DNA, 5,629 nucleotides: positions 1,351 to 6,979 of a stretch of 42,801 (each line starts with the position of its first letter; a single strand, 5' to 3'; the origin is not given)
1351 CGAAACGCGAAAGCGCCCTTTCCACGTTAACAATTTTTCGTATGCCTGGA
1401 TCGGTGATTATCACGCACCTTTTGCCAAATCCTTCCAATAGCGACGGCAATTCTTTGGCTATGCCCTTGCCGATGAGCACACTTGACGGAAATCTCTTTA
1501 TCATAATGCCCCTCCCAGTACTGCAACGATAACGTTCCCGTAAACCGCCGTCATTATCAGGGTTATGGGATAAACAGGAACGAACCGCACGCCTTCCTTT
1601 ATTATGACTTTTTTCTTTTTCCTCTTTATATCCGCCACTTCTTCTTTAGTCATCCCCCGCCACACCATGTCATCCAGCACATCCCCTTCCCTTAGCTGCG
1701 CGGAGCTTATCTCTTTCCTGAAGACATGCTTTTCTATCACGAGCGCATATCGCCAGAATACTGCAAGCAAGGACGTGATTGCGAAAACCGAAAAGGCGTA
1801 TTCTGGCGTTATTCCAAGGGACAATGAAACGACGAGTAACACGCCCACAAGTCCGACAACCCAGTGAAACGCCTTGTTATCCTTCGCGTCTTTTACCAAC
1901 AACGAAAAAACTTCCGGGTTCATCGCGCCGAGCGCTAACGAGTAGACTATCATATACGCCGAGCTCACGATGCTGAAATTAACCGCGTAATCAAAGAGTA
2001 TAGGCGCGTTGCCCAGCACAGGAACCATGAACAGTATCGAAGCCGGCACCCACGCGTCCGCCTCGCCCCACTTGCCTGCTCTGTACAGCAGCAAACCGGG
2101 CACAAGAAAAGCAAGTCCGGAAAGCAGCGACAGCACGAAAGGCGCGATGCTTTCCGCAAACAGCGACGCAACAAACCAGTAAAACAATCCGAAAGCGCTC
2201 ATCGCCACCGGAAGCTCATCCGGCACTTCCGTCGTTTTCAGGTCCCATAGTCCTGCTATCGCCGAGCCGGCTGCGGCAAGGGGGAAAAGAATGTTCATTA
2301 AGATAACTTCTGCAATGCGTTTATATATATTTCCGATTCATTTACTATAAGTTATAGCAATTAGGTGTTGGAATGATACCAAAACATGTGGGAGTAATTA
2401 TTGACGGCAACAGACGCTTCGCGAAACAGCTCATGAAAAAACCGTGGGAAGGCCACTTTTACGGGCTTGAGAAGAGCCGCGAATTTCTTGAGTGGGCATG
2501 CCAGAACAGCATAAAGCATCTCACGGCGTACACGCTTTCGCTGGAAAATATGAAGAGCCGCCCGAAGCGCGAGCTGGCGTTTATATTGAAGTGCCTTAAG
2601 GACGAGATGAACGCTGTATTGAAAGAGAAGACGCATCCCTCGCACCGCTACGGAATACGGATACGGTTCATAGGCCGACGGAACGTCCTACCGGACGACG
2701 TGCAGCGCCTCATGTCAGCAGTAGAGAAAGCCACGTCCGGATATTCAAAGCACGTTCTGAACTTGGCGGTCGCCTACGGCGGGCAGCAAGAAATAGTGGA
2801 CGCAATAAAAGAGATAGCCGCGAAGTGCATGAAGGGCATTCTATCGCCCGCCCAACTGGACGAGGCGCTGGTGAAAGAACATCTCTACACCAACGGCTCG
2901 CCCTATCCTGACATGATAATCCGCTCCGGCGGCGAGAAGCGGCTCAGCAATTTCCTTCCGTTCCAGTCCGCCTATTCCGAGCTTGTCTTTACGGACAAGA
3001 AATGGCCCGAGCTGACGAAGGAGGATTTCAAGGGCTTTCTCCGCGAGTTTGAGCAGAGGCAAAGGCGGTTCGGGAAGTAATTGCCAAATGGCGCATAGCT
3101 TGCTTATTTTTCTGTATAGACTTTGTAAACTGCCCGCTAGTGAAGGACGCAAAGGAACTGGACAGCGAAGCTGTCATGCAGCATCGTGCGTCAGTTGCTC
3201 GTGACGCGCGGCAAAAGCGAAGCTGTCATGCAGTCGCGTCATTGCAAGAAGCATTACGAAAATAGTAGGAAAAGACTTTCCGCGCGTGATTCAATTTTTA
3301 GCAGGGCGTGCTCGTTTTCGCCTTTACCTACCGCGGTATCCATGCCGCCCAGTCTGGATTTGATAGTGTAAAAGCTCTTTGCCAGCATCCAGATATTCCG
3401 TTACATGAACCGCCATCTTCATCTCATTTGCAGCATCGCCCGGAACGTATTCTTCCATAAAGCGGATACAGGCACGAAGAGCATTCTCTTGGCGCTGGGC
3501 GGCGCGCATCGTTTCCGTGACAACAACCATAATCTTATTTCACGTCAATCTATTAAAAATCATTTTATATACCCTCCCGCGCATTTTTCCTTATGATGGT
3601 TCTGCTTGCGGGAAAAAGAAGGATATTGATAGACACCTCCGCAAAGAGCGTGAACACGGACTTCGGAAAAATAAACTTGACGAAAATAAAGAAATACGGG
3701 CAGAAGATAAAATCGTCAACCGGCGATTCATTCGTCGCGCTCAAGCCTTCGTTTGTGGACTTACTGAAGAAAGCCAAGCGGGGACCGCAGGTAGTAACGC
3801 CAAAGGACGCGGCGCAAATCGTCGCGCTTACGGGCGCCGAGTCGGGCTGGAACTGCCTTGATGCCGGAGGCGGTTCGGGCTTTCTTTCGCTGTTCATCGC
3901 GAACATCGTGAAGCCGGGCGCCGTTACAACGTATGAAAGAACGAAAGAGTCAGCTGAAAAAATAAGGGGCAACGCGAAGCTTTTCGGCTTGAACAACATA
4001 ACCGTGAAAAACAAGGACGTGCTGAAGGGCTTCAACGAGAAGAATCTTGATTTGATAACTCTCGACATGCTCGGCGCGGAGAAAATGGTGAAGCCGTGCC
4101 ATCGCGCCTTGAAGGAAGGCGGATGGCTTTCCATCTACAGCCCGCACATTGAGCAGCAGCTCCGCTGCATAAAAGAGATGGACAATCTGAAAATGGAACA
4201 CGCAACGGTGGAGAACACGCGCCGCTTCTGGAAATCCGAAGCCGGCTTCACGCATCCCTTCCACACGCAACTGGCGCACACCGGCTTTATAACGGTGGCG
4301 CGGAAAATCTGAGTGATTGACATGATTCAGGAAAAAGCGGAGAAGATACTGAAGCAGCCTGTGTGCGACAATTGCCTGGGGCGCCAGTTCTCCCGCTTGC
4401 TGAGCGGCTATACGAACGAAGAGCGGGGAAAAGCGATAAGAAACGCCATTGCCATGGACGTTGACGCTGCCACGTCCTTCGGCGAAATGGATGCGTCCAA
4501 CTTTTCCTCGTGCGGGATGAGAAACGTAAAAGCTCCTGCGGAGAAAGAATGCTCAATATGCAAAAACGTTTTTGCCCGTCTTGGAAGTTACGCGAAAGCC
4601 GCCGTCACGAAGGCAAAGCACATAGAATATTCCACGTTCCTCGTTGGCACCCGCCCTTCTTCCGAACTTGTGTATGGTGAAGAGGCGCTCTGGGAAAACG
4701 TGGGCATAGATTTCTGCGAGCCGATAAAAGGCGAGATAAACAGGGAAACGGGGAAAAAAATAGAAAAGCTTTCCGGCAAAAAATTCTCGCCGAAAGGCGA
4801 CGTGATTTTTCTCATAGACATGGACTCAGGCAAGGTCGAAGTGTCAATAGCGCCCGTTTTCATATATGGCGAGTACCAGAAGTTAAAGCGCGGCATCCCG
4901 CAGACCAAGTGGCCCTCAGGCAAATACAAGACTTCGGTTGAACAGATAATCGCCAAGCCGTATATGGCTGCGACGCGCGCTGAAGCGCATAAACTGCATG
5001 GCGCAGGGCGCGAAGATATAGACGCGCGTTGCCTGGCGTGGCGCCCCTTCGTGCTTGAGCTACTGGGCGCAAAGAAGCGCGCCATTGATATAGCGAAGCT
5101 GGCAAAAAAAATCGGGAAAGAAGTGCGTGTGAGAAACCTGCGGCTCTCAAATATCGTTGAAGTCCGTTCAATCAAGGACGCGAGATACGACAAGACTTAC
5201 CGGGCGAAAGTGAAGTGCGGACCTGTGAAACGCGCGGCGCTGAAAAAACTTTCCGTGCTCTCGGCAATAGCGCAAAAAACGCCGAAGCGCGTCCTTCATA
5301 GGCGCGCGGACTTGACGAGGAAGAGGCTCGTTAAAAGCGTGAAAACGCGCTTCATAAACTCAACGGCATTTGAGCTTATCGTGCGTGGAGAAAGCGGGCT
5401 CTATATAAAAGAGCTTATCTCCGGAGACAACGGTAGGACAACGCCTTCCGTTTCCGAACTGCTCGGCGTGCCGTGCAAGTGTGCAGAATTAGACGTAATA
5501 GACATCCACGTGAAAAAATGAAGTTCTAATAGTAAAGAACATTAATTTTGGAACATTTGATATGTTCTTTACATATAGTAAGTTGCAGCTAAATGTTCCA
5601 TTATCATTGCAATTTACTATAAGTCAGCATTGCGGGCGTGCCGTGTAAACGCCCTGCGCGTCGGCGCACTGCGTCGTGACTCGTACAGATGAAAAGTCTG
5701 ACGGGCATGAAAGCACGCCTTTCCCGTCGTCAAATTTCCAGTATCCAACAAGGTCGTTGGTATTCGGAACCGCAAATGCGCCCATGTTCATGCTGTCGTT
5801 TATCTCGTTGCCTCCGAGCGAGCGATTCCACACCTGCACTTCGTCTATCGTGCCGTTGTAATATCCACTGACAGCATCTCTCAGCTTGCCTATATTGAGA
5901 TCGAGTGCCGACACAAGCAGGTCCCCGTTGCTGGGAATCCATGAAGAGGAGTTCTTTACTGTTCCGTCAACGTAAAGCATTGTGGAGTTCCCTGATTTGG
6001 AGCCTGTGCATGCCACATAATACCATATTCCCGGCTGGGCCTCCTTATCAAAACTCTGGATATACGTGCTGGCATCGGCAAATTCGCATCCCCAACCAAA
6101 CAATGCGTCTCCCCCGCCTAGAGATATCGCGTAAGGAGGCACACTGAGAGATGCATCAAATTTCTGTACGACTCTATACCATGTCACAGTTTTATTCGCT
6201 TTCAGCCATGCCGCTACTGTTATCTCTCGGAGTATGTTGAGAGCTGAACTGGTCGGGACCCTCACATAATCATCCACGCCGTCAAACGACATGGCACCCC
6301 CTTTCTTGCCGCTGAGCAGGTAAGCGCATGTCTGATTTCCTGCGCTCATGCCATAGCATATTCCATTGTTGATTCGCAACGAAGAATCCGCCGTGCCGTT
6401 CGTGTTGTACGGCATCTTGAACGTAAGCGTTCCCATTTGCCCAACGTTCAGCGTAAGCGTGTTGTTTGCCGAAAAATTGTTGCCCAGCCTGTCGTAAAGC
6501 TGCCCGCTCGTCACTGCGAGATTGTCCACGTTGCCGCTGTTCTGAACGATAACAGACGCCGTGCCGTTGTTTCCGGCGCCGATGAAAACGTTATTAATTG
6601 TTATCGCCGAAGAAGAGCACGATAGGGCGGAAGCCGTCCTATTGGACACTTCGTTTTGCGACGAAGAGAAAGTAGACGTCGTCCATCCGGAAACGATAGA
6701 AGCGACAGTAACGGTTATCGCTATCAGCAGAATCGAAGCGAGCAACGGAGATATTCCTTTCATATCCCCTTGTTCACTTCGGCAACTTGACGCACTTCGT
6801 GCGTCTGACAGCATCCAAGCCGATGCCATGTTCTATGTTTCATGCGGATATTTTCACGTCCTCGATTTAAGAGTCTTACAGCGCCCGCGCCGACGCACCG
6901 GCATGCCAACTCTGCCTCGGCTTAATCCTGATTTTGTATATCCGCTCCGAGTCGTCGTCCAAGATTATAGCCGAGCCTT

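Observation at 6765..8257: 66-bp near-perfect inverted repeat brackets the HerA-like ATPase gene and doubles as the 5' leader of a LamG pilin gene (possible invertible segment)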

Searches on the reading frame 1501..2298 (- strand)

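Call 34: search_protein_families(library=pfam, proteins=[window:1501-2298:-], max_evalue=0.001)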
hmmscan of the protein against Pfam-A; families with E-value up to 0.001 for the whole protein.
window:1501-2298:- (265 aa): 1 family
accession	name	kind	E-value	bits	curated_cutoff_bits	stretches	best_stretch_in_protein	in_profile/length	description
PF01478.23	Peptidase_A24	-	7.1e-05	23.6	26.5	1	11-119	6-102/104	Type IV leader peptidase family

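Call 57: search_protein_families(library=ncbifam, proteins=[window:1501-2298:-], max_evalue=0.01)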
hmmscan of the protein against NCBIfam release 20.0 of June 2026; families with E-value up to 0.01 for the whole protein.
window:1501-2298:- (265 aa): 1 family
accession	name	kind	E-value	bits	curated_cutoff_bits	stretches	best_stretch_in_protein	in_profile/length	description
NF040695.1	FlaK_Arch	equivalog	9.2e-05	22.1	330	1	9-100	7-96/230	preflagellin peptidase FlaK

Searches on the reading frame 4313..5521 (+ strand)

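Call 8: search_protein_families(library=pfam, proteins=[window:4313-5521:+], max_evalue=0.01)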
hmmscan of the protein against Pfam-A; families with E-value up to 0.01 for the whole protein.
window:4313-5521:+ (402 aa): 2 families
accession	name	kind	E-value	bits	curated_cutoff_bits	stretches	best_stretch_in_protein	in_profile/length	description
PF21238.2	Pus10_C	-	1.9e-58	198.2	27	1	183-398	1-231/232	Pus10, C-terminal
PF22023.1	Pus10_THUMP_arc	-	1.9e-19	70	28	1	93-169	1-78/78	Pus10 THUMP domain, archaeal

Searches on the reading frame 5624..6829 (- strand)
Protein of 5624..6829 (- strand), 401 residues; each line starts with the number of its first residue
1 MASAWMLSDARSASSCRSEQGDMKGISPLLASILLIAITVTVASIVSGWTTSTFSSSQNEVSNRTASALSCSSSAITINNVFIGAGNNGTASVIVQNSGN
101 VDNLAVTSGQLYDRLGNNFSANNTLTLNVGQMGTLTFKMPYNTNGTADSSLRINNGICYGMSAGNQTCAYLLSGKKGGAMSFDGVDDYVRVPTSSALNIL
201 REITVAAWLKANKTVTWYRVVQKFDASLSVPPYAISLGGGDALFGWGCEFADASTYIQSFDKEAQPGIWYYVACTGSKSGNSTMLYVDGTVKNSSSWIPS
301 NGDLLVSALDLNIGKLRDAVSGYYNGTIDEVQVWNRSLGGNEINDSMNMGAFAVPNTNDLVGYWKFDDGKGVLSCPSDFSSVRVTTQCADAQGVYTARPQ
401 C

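Call 8: search_protein_families(library=pfam, proteins=[window:5624-6763:-], max_evalue=0.01)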
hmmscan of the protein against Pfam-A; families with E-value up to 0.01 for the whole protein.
window:5624-6763:- (379 aa): 2 families
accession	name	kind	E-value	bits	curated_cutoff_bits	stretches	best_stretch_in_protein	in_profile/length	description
PF13385.13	Laminin_G_3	-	1.2e-18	68.2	27.6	1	161-322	1-151/151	Concanavalin A-like lectin/glucanases superfamily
PF07790.16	Pilin_N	-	0.0017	19.6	25.2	1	2-53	1-50/78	Archaeal Type IV pilin, N-terminal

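Call 31: find_encoding_contigs(protein=window:5624-6763:-, flank=4000, max_places=10)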
Protein window:5624-6763:- (379 aa): no gene with exactly this product is on record in the collection.

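Call 32: find_encoding_contigs(protein=window:5624-6829:-, flank=4000, max_places=10)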
Protein window:5624-6829:- (401 aa): no gene with exactly this product is on record in the collection.

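Call 52: find_homologous_proteins(query=window:5624-6763:-, max_evalue=1e-40)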
Query window:5624-6763:- (379 aa): 13 proteins with E <= 1e-40 among 6869 candidates.
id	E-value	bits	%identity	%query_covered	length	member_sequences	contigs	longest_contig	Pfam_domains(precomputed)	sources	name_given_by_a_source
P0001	2.7e-244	828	98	100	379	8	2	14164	PF13385.14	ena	-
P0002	8.6e-152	523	64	100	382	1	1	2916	PF13385.14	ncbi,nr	ncbi:MAG: LamG domain-containing protein [Candidatus Aenigmarchaeota archaeon]|nr:LamG domain-contai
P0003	7.5e-84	300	43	100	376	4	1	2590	PF13385.14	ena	-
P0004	1.4e-82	296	44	100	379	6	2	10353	PF07953.21,PF13385.14,PF02210.32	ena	-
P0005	3.8e-81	291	43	100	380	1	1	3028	PF07953.21,PF13385.14,PF02210.32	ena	-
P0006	3.5e-80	288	42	100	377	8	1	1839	PF13385.14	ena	-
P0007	2.1e-77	279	42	100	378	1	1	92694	PF13385.14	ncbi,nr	ncbi:MAG: LamG domain-containing protein [Candidatus Aenigmarchaeota archaeon]|nr:LamG domain-contai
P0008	6.7e-76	274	43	100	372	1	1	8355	PF07953.21,PF13385.14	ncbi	-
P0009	2.9e-72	262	43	100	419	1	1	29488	PF07953.21,PF13385.14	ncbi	-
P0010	1.4e-70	256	41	100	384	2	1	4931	PF13385.14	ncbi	-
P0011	2.1e-68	249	40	100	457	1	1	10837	PF07953.21,PF13385.14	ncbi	-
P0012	5.7e-64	234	40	100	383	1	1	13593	PF13385.14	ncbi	-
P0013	4.3e-63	232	41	100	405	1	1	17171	PF07953.21,PF13385.14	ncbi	-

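Call 53: find_encoding_contigs(protein=P0001, flank=2500, max_places=10)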
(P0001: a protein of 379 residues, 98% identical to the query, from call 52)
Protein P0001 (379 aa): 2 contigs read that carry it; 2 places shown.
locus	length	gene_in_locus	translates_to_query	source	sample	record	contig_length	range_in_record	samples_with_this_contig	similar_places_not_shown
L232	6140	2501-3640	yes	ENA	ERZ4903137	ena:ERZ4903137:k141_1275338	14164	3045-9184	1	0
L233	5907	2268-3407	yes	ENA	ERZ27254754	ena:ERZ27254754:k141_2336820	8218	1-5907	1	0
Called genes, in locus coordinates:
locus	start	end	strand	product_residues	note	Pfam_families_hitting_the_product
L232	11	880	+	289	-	PF02163:Peptidase_M50 (faint)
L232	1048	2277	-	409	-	PF01935:DUF87 (weak)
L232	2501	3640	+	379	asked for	PF13385:Laminin_G_3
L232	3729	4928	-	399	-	PF22023:Pus10_THUMP_arc, PF21238:Pus10_C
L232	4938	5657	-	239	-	PF01135:PCMT, PF08704:GCD14, PF05175:MTS (faint), PF13847:Methyltransf_31, PF13649:Methyltransf_25 (weak)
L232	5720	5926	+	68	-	-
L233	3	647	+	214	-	?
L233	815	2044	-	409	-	PF01935:DUF87 (weak)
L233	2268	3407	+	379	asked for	PF13385:Laminin_G_3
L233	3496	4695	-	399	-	PF22023:Pus10_THUMP_arc, PF21238:Pus10_C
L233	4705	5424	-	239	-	PF01135:PCMT, PF08704:GCD14, PF05175:MTS (faint), PF13847:Methyltransf_31, PF13649:Methyltransf_25 (weak)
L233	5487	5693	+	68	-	-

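Call 54: find_encoding_contigs(protein=P0002, flank=3000, max_places=4)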
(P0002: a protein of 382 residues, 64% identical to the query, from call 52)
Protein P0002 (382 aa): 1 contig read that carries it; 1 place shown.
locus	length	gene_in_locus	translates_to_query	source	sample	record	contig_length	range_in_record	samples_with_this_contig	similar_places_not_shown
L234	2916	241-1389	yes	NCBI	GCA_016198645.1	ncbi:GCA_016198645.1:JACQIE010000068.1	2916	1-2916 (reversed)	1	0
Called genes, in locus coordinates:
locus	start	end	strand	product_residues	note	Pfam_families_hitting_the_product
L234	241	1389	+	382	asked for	PF13385:Laminin_G_3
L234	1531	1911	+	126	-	-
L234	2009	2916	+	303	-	PF01554:MatE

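Call 57: search_protein_families(library=ncbifam, proteins=[window:5624-6763:-], max_evalue=0.01)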
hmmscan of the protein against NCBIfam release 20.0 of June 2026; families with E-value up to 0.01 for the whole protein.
window:5624-6763:- (379 aa): 3 families
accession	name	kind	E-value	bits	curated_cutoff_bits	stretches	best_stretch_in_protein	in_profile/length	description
NF052521.1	TafC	equivalog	2.2e-07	30.3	410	1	148-323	185-358/373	TafC family fimbrial protein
TIGR02537.2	arch_flag_Nterm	domain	3e-06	26.6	20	1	2-29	3-30/33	archaellin/type IV pilin N-terminal domain-containing protein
NF046073.1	UpsA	equivalog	1.9e-05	24.8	130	1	1-110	1-97/136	pilin subunit UpsA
